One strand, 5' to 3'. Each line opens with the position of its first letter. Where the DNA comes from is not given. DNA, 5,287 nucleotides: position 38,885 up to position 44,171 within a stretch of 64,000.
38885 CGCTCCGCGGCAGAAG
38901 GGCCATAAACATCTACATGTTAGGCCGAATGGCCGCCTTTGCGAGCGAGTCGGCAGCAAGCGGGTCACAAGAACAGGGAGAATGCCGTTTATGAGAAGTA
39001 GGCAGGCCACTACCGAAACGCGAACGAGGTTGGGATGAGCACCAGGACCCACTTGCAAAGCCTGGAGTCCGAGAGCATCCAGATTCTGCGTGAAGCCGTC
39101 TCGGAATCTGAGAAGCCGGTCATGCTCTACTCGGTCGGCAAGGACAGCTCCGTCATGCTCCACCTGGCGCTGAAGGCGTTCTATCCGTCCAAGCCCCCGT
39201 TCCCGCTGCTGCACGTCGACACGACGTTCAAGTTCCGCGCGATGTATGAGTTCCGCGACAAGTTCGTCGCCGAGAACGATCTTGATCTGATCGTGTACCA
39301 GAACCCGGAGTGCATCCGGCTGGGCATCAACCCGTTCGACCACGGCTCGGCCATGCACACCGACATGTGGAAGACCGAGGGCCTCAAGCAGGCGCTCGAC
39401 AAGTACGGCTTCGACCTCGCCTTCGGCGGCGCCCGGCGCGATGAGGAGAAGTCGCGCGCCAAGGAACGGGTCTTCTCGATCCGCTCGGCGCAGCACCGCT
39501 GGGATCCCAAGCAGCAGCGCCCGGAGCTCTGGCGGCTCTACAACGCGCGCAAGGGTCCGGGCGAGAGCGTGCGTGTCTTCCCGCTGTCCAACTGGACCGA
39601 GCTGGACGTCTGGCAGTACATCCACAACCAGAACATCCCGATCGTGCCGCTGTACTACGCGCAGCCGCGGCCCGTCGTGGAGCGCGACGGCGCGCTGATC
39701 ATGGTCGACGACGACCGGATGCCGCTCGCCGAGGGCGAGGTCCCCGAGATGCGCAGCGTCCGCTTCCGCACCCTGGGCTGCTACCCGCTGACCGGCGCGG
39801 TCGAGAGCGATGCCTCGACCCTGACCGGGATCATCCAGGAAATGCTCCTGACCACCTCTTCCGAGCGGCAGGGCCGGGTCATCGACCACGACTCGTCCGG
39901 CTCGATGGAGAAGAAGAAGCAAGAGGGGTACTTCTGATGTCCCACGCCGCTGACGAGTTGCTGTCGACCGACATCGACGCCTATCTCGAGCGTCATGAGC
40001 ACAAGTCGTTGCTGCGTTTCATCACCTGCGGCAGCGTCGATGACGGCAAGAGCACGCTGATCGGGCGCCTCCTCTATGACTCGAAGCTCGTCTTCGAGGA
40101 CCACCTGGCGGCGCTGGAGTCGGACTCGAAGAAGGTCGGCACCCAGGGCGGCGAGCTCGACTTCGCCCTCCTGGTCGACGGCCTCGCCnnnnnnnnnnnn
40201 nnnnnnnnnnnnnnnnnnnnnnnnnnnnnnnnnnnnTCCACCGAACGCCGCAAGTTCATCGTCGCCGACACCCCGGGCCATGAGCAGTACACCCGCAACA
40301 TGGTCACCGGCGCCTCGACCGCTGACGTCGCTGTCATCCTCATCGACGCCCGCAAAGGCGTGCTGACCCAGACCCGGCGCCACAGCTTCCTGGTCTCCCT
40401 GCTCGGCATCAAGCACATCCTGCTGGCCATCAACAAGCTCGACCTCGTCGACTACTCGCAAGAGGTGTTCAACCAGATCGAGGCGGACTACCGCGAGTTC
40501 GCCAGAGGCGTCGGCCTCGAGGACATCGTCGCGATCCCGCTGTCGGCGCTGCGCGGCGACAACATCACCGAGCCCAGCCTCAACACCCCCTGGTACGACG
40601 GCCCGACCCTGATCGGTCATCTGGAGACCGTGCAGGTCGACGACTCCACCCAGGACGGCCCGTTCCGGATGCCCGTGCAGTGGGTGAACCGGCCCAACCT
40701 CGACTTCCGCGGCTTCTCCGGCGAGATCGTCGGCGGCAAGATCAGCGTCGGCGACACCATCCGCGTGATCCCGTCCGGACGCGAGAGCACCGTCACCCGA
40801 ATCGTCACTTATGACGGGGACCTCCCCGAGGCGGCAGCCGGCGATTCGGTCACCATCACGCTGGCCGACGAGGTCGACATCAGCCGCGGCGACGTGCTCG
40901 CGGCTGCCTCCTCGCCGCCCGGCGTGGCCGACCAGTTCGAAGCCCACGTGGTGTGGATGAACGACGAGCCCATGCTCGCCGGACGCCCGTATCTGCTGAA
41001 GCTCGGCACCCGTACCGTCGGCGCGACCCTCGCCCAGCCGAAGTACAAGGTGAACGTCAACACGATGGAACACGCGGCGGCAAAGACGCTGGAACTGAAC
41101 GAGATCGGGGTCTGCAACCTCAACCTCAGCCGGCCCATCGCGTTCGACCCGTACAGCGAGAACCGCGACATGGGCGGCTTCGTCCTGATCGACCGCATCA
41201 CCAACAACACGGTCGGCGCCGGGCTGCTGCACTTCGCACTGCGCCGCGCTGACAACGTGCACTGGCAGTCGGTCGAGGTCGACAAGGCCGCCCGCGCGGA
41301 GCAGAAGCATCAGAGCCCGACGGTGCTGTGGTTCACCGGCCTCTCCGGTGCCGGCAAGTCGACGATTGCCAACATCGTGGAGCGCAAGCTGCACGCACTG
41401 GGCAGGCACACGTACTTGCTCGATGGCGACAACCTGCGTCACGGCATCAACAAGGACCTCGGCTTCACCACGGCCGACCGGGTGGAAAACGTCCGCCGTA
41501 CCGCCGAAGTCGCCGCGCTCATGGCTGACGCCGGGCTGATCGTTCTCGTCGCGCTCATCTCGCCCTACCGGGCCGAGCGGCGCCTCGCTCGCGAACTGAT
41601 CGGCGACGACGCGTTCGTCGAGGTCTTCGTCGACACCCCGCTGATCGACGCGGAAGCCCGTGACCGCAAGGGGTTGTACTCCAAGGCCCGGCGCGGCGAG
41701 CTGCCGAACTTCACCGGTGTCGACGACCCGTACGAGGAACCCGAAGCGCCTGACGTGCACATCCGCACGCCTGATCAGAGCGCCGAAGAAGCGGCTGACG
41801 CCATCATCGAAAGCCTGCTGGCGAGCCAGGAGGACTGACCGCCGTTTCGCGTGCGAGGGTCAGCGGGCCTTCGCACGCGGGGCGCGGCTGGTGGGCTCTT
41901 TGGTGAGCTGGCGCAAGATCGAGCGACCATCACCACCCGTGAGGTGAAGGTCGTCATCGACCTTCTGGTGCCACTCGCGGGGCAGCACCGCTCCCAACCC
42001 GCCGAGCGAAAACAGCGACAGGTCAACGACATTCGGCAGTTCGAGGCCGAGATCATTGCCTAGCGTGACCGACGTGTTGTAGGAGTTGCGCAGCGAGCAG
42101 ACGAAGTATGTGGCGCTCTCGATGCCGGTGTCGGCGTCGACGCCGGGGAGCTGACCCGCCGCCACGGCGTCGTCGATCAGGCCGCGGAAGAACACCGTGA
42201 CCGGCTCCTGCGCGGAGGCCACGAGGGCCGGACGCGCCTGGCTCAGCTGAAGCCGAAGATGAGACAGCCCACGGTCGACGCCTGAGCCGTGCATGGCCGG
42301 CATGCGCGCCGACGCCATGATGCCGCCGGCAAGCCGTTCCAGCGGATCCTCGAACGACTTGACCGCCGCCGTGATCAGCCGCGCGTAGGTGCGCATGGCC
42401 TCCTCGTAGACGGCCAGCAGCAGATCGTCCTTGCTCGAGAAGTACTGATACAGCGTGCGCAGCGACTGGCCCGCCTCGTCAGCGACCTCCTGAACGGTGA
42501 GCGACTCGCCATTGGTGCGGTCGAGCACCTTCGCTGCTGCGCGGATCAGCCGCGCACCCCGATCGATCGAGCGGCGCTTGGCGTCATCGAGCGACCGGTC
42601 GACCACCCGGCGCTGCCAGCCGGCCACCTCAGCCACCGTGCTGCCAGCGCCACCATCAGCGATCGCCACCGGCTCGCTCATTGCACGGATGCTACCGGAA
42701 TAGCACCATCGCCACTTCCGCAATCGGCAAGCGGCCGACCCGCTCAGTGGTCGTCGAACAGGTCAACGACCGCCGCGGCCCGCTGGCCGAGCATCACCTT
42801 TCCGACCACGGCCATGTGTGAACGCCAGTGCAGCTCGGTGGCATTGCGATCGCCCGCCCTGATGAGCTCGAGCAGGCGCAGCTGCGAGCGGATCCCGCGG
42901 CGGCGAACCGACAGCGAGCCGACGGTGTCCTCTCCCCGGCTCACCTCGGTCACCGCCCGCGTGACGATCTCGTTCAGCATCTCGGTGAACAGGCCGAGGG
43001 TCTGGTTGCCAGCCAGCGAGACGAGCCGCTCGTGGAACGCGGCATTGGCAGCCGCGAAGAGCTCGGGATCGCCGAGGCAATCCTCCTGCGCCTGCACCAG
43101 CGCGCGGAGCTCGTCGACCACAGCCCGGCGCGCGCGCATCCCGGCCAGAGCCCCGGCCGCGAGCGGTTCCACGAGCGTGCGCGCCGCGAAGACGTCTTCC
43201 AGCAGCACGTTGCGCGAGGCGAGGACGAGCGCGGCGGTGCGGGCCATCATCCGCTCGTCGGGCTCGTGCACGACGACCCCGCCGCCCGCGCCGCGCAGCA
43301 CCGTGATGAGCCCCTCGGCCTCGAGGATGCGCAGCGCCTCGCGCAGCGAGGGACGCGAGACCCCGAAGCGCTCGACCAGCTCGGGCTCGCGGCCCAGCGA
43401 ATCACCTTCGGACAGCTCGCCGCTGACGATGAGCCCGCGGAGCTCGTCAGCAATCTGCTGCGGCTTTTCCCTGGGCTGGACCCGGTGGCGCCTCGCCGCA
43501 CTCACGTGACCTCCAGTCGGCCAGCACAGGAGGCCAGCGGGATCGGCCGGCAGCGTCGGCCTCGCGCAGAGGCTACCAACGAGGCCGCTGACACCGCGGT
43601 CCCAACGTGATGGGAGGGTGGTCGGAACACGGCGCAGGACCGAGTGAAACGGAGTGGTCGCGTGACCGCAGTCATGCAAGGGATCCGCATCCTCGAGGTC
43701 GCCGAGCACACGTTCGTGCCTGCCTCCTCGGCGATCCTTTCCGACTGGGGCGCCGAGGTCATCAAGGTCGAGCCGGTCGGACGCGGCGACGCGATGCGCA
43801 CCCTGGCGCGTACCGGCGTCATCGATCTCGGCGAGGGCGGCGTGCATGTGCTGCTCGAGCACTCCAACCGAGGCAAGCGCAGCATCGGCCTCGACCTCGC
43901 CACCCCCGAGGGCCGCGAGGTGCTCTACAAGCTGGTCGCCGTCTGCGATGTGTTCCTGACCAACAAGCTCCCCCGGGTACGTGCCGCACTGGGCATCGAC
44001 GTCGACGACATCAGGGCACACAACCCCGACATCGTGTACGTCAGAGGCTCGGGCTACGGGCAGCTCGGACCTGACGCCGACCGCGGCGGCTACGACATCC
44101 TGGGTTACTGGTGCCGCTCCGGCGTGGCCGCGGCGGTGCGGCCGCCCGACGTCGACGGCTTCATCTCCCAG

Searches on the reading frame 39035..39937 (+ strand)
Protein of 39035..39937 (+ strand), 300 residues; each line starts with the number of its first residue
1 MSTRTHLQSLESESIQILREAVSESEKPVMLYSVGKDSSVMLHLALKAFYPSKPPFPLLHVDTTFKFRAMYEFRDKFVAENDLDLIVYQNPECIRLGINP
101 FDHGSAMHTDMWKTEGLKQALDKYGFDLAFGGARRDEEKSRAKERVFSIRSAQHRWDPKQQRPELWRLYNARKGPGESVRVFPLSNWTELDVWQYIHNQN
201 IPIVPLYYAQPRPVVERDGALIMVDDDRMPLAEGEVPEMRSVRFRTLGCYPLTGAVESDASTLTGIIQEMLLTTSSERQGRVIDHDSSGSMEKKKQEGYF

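Call 11: search_protein_families(library=pfam, proteins=[window:39035-39937:+])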
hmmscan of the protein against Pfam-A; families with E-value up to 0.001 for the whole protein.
window:39035-39937:+ (300 aa): 1 family
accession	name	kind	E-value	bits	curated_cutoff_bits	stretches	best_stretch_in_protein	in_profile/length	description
PF01507.26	PAPS_reduct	-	1.2e-54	185.4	22.5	1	28-254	2-174/175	Phosphoadenosine phosphosulfate reductase domain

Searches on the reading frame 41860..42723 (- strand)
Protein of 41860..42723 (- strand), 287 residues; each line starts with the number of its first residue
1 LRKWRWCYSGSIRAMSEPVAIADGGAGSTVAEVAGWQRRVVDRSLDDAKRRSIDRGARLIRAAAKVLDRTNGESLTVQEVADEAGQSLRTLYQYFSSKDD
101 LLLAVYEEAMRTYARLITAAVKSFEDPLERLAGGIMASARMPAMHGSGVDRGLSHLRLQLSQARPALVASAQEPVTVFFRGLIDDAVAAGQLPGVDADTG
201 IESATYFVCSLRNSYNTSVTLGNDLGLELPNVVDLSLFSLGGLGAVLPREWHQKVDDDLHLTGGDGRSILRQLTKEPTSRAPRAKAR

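Call 11: search_protein_families(library=pfam, proteins=[window:41860-42723:-])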
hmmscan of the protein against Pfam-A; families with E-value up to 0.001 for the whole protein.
window:41860-42723:- (287 aa): 1 family
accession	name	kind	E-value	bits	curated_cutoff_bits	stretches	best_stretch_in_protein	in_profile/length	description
PF00440.29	TetR_N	-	9.7e-12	44.9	24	1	59-105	1-47/47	Bacterial regulatory proteins, tetR family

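Call 24: search_protein_families(library=ncbifam, proteins=[window:41860-42681:-])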
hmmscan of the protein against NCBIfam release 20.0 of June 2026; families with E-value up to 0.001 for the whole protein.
window:41860-42681:- (273 aa): 9 families
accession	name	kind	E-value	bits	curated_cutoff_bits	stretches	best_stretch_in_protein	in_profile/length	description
NF041196.1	ScbR_bind_reg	equivalog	4.3e-10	40.1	150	1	37-184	3-148/191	ScbR family autoregulator-binding transcription factor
TIGR03384.1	betaine_BetI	equivalog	4.9e-10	39.4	201.3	1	41-119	9-87/189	choline-binding transcriptional repressor BetI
NF053731.1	TransRegFasRMycb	equivalog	1.1e-07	31.8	330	1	40-123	11-94/199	HTH-type transcriptional activator FasR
NF053878.1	FATransRegFadRBac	equivalog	1.5e-07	31.3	200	1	44-120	7-83/190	fatty acid metabolism transcriptional regulator FadR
NF001978.0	PRK00767.1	equivalog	6.7e-07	29.3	118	1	41-118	10-88/197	transcriptional regulator BetI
TIGR03968.1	mycofact_TetR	equivalog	1.3e-06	28.1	224.9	1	36-106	5-75/190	mycofactocin system transcriptional regulator MftR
TIGR03613.1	RutR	equivalog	2e-06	27.8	368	1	41-182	9-148/202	pyrimidine utilization regulatory protein R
NF033703.1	transcr_KstR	equivalog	0.00017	21.3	280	1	40-118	7-85/185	cholesterol catabolism transcriptional regulator KstR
NF007015.0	PRK09480.1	equivalog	0.00017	21.2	120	1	35-116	5-86/197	nucleoid occlusion factor SlmA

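Call 47: search_solved_structures(query=window:41860-42681:-, max_evalue=0.00001)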
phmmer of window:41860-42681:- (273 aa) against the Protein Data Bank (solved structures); distinct sequences matched with E-value up to 0.00001: 9.
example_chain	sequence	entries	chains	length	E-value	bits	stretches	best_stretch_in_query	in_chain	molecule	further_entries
2oer_A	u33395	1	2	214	3.6e-07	33.4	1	35-129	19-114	Probable transcriptional regulator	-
8svd_A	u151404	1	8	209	1.7e-06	31.2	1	42-183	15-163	DarR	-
8sua_A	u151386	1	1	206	1.7e-06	31.2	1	42-183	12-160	DarR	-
3g7r_A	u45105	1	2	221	2.6e-06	30.6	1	30-134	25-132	Putative transcriptional regulator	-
8t5y_A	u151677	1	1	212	5.4e-06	29.5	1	40-123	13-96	DarR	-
1ui5_A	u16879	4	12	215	6.4e-06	29.3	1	40-138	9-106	A-factor receptor homolog | CprB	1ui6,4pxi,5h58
8suk_A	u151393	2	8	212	7.2e-06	29.1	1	40-123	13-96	DarR | TetR/AcrR family transcriptional regulator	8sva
8sv6_A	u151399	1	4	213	7.9e-06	29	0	38-183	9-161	Fatty acid metabolism regulator protein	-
3mvp_A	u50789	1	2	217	9.9e-06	28.6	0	24-116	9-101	TetR/AcrR transcriptional regulator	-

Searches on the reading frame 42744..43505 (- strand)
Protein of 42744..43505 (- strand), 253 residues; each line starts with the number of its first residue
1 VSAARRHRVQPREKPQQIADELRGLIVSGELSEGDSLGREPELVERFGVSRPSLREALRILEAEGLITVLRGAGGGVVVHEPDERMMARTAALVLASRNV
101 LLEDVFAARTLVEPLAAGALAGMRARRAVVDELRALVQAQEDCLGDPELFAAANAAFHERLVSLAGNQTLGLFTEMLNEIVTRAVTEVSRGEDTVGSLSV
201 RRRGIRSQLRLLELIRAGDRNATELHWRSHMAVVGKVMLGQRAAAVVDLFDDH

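Call 24: search_protein_families(library=ncbifam, proteins=[window:42744-43505:-])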
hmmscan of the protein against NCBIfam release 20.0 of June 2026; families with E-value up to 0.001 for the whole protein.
window:42744-43505:- (253 aa): 20 families
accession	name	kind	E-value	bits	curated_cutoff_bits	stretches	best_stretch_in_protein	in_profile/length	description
NF003011.0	PRK03837.1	subfamily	8.6e-26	91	260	1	6-234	6-229/241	transcriptional regulator NanR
NF007001.0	PRK09464.1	equivalog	1e-17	64.6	330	1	15-241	12-235/254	pyruvate dehydrogenase complex transcriptional repressor PdhR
NF007741.0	PRK10421.1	equivalog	7.8e-16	58.2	311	1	10-232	4-227/262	transcriptional regulator LldR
TIGR03338.1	phnR_burk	equivalog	4.2e-14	52.7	271.5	1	17-170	15-151/212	phosphonate utilization associated transcriptional regulator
NF007442.0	PRK09990.1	equivalog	3e-12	46.5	301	1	14-184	11-183/256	transcriptional regulator GlcC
NF007588.0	PRK10225.1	equivalog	3.3e-11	43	442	1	15-144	11-136/257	Uxu operon transcriptional regulator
TIGR02018.2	his_ut_repres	equivalog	3.4e-11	43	220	1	16-87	2-73/226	histidine utilization transcriptional repressor HutC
TIGR02325.1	C_P_lyase_phnF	equivalog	1.3e-10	41.2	156.8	1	16-79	11-74/238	phosphonate metabolism transcriptional regulator PhnF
NF007292.0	PRK09764.1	equivalog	8.1e-10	38.3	281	1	16-77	8-69/240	GntR family transcriptional regulator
NF008571.0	PRK11523.1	equivalog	8.4e-10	38.5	396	1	10-162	5-151/258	transcriptional regulator ExuR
TIGR02404.1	trehalos_R_Bsub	equivalog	2.2e-09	37.3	211.95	1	14-81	1-68/233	trehalose operon repressor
NF052441.1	TransRegRv0792c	equivalog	7.5e-09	35.2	400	1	16-101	19-105/260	Rv0792c family HTH-type transcriptional regulator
NF052290.2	MocR_like_YczR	exception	1.4e-08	33.9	487.4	1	12-160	18-157/458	MocR-like transcription factor YczR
NF052282.1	PLP_TF_PdxR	equivalog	1.9e-07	30.5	320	1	15-86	3-72/448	MocR-like pyridoxine biosynthesis transcription factor PdxR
TIGR03337.1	phnR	equivalog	4.1e-07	29.9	296.75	1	17-67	5-55/231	phosphonate utilization transcriptional regulator PhnR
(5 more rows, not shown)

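Call 46: search_solved_structures(query=window:42744-43505:-, max_evalue=0.00001)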
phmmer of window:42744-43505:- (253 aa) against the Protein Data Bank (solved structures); distinct sequences matched with E-value up to 0.00001: 14.
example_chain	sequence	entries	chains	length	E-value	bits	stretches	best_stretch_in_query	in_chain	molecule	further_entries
2di3_A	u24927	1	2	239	4.4e-13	52.7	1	21-221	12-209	Bacterial regulatory proteins, GntR family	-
5kvr_A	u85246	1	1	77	4.7e-10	42.8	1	14-79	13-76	Pyruvate dehydrogenase complex repressor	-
6az6_A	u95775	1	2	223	3.1e-09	40.1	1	15-186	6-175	GntR family transcriptional regulator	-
8pqm_A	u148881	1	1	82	1.1e-08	38.3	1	3-74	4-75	FadR family transcriptional regulator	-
2ra5_A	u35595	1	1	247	6.8e-08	35.7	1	16-85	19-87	Putative transcriptional regulator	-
7xp0_A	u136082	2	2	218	3.1e-07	33.5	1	19-232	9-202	Probable transcriptional regulator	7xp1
6on4_A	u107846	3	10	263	5.5e-07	32.7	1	8-182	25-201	HTH-type transcriptional repressor NanR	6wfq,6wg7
1v4r_A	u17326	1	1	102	9e-07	32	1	17-82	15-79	Transcriptional Repressor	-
3c7j_A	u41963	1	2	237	1.6e-06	31.2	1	18-96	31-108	Transcriptional regulator, GntR family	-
7c7e_A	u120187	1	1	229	1.9e-06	31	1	16-187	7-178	Putative DNA-binding transcriptional regulator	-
9jpj_C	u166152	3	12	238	2e-06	30.8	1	16-188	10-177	Pyruvate dehydrogenase complex repressor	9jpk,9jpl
9wfi_A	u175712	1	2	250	2.7e-06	30.4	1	15-183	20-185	Uncharacterized HTH-type transcriptional regulator Rv0494,Fatty acid metabolism regulator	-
4u0y_A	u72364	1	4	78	5.6e-06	29.4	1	15-75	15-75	HTH-type transcriptional repressor YvoA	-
9isw_A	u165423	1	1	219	9.2e-06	28.7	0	12-113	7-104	Transcriptional regulator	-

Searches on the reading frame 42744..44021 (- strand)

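Call 11: search_protein_families(library=pfam, proteins=[window:42744-44021:-])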
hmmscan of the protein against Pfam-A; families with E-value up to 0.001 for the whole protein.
window:42744-44021:- (425 aa): 3 families
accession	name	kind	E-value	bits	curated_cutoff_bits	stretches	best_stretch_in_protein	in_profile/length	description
PF00392.27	GntR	-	2.2e-17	62.9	27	1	188-246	3-61/64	Bacterial regulatory proteins, gntR family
PF07729.17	FCD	-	4e-16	60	24.3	1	276-404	1-124/125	FCD domain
PF02082.26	Rrf2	-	0.00021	21.9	30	1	213-256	27-70/132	Iron-dependent Transcriptional regulator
